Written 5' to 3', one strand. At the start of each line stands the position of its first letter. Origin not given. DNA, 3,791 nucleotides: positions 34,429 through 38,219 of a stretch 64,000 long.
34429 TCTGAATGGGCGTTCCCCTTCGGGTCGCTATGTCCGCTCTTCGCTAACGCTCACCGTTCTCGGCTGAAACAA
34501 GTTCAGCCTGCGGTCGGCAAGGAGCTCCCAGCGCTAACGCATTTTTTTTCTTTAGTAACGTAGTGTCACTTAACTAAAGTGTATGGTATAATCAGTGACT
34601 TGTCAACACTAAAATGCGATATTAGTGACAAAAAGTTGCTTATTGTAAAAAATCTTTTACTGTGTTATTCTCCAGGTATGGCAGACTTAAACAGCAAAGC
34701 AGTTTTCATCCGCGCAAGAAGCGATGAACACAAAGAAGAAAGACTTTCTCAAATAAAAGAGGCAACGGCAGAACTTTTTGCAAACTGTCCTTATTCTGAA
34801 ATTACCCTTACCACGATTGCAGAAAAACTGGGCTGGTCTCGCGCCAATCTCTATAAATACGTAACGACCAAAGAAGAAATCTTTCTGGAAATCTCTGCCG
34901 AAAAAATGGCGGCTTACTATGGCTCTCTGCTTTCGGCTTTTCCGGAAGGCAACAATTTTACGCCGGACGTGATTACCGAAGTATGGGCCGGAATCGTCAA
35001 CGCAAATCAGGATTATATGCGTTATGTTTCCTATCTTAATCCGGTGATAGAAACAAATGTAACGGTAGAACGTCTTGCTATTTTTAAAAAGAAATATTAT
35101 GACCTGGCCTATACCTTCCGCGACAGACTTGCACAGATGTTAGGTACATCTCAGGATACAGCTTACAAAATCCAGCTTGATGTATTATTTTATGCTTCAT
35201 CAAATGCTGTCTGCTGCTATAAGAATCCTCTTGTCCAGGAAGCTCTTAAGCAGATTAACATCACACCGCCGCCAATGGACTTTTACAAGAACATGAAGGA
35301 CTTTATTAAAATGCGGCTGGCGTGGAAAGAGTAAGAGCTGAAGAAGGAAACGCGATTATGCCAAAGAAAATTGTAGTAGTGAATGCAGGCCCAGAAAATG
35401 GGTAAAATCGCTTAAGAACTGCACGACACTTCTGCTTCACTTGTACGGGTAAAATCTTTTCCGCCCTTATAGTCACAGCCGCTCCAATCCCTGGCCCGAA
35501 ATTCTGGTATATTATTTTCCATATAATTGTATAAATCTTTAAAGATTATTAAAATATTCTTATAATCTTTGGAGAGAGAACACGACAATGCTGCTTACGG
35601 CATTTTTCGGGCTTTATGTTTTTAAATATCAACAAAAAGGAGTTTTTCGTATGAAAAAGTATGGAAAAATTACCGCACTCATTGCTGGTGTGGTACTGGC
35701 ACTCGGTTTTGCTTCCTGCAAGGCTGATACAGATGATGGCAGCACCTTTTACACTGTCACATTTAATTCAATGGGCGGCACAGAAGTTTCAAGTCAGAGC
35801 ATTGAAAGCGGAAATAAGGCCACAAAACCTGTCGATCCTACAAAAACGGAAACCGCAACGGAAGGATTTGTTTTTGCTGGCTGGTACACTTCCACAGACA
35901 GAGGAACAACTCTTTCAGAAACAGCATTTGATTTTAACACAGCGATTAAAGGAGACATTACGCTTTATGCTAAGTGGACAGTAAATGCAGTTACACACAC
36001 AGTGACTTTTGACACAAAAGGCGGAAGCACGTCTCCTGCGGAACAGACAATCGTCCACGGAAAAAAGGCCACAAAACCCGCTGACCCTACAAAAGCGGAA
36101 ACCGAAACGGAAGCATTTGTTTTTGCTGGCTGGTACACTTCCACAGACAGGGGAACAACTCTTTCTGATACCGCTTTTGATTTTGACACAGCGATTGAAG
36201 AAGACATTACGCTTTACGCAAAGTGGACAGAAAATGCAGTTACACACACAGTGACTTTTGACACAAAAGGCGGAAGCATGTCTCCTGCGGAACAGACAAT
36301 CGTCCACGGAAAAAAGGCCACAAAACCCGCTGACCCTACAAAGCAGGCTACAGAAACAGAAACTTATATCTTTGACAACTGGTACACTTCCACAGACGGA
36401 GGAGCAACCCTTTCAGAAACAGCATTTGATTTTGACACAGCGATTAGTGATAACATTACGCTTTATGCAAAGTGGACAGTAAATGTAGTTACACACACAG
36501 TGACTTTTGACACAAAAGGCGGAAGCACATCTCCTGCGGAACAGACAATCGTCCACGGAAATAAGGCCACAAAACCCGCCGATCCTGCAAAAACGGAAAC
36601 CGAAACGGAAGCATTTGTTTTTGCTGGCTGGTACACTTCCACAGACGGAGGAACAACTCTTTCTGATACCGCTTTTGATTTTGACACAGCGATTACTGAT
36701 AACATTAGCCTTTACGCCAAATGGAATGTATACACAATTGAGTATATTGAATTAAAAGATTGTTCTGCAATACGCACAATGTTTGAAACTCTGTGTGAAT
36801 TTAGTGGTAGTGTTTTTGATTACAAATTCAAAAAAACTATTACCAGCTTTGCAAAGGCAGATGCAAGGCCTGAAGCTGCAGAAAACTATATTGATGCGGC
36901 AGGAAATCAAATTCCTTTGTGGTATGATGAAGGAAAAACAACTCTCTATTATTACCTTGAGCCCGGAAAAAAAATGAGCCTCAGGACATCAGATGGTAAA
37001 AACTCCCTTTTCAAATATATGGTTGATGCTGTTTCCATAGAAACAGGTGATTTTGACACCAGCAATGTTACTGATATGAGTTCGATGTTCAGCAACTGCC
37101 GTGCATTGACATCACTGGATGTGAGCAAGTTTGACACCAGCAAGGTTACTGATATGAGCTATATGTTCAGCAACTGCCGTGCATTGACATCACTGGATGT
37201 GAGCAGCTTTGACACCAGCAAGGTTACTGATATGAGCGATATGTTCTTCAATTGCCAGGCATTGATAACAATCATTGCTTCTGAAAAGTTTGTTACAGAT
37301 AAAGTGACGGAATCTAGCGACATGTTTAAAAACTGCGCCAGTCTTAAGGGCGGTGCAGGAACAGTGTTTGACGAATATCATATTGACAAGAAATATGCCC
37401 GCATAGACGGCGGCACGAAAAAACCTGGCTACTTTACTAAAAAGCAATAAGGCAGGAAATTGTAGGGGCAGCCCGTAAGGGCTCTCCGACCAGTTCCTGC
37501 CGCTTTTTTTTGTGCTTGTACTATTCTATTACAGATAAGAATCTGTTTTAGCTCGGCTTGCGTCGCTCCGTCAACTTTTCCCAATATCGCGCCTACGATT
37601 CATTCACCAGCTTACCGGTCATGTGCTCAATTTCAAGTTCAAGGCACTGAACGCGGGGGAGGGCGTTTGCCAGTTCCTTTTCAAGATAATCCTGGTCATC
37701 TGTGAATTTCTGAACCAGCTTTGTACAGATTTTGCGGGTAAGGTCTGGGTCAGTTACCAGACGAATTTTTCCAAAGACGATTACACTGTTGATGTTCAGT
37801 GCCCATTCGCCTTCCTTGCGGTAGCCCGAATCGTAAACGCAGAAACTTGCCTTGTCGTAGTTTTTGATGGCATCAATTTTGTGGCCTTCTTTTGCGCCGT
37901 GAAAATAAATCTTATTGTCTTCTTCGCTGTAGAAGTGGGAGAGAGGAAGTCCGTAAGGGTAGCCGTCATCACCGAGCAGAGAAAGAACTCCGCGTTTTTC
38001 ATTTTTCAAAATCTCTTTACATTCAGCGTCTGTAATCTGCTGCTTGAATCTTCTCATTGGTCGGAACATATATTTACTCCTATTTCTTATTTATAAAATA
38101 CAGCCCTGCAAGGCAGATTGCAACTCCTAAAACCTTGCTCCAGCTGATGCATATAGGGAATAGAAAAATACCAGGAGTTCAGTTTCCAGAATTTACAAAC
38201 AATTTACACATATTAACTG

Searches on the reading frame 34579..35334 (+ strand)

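Call 10: search_protein_families(library=pfam, proteins=[window:34579-35334:+], max_evalue=0.001)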
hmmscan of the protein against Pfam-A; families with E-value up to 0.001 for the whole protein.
window:34579-35334:+ (251 aa): 3 families
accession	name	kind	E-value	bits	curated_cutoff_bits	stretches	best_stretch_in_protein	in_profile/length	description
PF17929.6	TetR_C_34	-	2.6e-12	47.4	26.3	1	133-245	3-116/120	Tetracyclin repressor-like, C-terminal domain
PF00440.29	TetR_N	-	3.1e-07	30.5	24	1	61-105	3-47/47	Bacterial regulatory proteins, tetR family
PF13022.12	HTH_Tnp_1_2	-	3.7e-05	24.2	27.9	0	52-106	4-56/122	Helix-turn-helix of insertion element transposase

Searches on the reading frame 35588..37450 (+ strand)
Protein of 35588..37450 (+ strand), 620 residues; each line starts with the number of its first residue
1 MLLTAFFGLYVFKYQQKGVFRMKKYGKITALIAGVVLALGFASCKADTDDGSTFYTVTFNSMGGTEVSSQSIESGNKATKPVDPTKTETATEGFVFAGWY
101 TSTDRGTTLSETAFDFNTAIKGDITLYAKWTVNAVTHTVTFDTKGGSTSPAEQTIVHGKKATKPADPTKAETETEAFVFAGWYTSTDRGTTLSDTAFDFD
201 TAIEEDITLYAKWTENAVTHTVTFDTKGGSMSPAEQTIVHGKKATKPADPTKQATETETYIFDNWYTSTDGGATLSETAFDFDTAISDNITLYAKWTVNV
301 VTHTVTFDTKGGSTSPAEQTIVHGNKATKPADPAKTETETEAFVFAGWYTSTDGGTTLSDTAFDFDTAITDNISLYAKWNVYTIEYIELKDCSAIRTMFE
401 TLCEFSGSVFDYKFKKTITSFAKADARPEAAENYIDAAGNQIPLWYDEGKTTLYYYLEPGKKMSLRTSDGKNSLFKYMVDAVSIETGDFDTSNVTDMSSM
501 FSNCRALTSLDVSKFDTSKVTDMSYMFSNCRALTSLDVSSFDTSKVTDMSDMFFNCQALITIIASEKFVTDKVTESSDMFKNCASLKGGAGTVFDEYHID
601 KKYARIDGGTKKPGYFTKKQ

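Call 10: search_protein_families(library=pfam, proteins=[window:35588-37450:+], max_evalue=0.001)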
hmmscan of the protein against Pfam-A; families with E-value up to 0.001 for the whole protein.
window:35588-37450:+ (620 aa): 4 families
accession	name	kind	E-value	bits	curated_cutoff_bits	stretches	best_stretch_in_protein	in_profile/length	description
PF09479.16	Flg_new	-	2.3e-52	175.4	27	4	55-129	1-65/65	Listeria-Bacteroides repeat domain (List_Bact_rpt)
PF03382.20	DUF285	-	4.5e-24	84.9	25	1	482-587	13-114/120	Mycoplasma protein of unknown function, DUF285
PF13306.12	LRR_5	-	0.00031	21.1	27.7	1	498-587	27-104/127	BspA type Leucine rich repeat region (6 copies)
PF19081.6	Ig_7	-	0.00063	20.4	27.3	0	233-297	1-65/84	Ig-like domain CHU_C associated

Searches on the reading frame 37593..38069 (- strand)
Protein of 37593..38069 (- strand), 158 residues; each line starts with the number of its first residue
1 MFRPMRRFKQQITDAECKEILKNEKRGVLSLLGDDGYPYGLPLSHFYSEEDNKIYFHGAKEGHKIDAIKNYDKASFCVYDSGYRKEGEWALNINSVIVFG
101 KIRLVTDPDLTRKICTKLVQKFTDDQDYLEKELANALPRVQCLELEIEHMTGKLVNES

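Call 10: search_protein_families(library=pfam, proteins=[window:37593-38069:-], max_evalue=0.001)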
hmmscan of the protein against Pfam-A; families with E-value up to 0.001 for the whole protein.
window:37593-38069:- (158 aa): 3 families
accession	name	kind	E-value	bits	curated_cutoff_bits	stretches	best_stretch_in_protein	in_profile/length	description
PF12900.13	Pyridox_ox_2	-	2.4e-18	66.9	27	1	14-153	2-139/140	Pyridoxamine 5'-phosphate oxidase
PF01243.27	PNPOx_N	-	2.1e-13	51.1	28.1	1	14-150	2-116/120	Pyridoxamine 5'-phosphate oxidase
PF16242.11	Pyrid_ox_like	-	0.0002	21.3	28.8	1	17-113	6-93/149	Pyridoxamine 5'-phosphate oxidase like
